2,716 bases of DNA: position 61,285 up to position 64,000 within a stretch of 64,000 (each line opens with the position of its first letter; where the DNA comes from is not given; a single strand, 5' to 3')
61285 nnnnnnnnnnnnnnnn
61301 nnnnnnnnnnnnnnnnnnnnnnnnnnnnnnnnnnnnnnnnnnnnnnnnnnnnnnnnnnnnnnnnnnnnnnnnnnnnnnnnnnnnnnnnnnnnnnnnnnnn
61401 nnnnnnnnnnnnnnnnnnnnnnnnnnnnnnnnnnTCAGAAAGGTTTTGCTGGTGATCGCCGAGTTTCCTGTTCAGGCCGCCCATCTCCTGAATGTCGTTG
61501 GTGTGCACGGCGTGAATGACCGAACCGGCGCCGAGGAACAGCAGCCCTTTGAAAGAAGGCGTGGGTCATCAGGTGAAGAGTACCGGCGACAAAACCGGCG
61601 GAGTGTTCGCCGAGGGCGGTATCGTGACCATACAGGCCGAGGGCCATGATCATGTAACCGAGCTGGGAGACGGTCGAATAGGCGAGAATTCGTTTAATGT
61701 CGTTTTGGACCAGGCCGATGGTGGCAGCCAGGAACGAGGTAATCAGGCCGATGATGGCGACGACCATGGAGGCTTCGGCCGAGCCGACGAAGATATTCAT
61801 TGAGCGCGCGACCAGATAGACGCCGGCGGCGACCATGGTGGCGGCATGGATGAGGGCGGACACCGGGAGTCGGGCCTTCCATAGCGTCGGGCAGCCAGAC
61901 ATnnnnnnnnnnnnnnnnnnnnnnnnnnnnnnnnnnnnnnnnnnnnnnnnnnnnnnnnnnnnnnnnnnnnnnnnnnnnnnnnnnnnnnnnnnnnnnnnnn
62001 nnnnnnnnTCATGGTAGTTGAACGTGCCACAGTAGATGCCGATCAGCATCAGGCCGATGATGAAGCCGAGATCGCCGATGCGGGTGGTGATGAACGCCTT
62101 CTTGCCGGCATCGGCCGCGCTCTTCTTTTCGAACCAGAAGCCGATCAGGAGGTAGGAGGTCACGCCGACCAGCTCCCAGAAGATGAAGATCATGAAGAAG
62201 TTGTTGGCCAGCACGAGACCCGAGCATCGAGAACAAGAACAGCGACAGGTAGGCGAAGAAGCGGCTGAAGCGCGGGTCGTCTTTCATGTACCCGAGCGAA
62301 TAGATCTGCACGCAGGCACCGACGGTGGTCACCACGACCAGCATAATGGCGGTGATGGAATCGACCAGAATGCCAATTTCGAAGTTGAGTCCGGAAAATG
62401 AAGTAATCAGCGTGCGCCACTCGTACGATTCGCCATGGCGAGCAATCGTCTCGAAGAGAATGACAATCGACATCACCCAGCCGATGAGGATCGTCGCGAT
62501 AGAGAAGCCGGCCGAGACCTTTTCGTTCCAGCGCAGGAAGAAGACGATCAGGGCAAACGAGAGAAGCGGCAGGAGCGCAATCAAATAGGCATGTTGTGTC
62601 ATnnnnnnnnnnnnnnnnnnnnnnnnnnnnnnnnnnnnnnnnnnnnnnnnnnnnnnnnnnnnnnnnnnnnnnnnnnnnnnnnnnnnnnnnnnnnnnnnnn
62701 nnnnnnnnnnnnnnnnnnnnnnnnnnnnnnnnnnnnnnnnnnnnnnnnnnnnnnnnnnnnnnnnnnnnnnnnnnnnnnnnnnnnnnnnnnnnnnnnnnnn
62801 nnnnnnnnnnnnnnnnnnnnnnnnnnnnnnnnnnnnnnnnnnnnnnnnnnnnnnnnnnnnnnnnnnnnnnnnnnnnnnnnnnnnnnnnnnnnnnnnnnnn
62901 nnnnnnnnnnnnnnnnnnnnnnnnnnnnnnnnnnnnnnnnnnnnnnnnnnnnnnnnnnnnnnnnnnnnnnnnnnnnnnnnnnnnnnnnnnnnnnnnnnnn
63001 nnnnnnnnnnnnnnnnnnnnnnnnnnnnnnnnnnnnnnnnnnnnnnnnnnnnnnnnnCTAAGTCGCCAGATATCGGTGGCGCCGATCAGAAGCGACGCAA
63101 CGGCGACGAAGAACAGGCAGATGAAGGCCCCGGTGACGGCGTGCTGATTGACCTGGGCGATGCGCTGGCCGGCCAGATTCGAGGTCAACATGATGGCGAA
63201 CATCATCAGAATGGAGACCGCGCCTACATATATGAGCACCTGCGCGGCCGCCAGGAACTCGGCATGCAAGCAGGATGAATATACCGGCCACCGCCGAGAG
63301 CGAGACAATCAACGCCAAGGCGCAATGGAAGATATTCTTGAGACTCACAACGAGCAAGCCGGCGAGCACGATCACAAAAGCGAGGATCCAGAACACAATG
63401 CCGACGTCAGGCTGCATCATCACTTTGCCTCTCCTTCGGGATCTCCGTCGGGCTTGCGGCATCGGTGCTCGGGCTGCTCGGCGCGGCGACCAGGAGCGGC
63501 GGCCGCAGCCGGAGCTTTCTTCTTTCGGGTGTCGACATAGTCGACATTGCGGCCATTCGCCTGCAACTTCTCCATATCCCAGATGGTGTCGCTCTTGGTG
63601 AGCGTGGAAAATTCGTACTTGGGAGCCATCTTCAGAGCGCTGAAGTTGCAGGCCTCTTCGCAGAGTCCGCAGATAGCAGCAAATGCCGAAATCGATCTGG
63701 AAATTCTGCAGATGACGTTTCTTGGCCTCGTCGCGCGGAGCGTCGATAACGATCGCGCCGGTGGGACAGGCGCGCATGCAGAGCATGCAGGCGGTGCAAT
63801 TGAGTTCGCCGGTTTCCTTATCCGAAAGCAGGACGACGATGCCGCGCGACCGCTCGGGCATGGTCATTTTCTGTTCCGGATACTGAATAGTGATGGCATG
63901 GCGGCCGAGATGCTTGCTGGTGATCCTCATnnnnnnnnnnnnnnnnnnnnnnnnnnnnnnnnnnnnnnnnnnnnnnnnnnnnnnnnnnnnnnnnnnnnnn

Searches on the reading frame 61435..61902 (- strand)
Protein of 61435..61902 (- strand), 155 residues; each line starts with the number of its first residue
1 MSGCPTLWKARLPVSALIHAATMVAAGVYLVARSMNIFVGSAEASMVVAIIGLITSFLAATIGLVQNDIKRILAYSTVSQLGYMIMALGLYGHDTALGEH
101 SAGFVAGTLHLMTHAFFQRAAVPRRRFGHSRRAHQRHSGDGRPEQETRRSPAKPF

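Call 66: search_protein_families(library=pfam, proteins=[window:61435-61902:-], max_evalue=0.001)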
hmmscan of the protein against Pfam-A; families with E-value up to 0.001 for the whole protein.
window:61435-61902:- (155 aa): 1 family
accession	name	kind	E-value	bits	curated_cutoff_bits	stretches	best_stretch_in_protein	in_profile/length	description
PF00361.26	Proton_antipo_M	-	2.9e-26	92.8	21.5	1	10-119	112-213/294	NADH:quinone oxidoreductase/Mrp antiporter, TM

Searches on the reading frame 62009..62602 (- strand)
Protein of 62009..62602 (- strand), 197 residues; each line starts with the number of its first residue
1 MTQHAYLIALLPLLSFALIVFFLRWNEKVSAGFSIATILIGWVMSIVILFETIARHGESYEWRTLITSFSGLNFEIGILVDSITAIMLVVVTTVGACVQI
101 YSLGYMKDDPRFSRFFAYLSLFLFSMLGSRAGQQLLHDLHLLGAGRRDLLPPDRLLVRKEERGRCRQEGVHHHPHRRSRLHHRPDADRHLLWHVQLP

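Call 66: search_protein_families(library=pfam, proteins=[window:62009-62602:-], max_evalue=0.001)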
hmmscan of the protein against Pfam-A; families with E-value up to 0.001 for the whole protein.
window:62009-62602:- (197 aa): 1 family
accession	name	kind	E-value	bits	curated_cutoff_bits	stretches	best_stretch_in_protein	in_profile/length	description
PF00662.26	Proton_antipo_N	-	3.8e-20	72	24.5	1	69-116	4-51/51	NADH-Ubiquinone oxidoreductase (complex I), chain 5 N-terminus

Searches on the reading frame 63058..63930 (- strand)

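Call 66: search_protein_families(library=pfam, proteins=[window:63058-63930:-], max_evalue=0.001)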
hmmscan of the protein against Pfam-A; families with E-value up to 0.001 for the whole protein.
window:63058-63930:- (290 aa): 5 families
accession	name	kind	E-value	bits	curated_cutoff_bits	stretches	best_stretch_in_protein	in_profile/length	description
PF00037.32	Fer4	-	7.5e-06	26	21.1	1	44-60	7-23/24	4Fe-4S binding domain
PF12838.12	Fer4_7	-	0.00021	22.1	27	1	44-84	1-38/52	4Fe-4S dicluster domain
PF13484.11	Fer4_16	-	0.0005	21.2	30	0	44-70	1-25/66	4Fe-4S double cluster binding domain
PF12837.12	Fer4_6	-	0.00067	19.9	25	1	44-60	8-24/24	4Fe-4S binding domain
PF00499.25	Oxidored_q3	-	0.0009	19.4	33.2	0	191-222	2-33/146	NADH-ubiquinone/plastoquinone oxidoreductase chain 6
